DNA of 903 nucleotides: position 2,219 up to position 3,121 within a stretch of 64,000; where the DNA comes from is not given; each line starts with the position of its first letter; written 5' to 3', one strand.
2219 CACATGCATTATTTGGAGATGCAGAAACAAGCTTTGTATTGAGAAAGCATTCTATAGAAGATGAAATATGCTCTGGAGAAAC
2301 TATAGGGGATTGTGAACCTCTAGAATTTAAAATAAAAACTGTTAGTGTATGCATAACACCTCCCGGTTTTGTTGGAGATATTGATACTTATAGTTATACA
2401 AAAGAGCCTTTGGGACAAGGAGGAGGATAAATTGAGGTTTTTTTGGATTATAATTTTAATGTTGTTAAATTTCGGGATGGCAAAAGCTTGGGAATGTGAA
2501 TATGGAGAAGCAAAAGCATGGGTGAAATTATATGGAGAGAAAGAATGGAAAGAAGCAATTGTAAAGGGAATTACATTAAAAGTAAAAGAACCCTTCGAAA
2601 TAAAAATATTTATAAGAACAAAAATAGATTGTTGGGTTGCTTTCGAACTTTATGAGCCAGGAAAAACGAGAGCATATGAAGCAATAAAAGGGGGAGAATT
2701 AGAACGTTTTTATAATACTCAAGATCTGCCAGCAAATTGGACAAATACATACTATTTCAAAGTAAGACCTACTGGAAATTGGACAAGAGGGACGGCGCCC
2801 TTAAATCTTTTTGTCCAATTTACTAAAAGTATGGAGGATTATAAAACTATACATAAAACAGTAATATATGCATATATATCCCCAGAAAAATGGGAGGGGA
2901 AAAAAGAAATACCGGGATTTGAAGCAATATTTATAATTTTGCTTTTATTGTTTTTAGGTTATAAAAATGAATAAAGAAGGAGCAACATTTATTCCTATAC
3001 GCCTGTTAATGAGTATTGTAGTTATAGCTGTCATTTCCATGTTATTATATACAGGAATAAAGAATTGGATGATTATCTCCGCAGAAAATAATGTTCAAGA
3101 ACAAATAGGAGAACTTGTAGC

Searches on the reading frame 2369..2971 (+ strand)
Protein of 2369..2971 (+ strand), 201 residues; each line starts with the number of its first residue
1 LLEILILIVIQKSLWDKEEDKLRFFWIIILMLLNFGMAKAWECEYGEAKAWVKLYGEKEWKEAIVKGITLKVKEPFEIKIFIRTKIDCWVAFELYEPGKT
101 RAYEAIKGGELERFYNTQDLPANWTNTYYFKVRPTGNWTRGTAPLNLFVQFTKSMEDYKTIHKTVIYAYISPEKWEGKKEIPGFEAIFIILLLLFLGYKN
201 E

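Call 87: search_protein_families(library=ncbifam, proteins=[window:2369-2971:+], max_evalue=0.01)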
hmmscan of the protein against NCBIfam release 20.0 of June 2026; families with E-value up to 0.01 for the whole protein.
window:2369-2971:+ (201 aa): 2 families
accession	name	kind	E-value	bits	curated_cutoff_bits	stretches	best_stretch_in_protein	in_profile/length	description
TIGR04209.1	sarcinarray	subfamily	3e-19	69.4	45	1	53-176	19-144/144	sarcinarray family MAST domain-containing protein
TIGR04204.1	MAST_ArtA_sort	domain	8.2e-13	48.5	150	1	63-179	14-134/183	MAST domain-containing protein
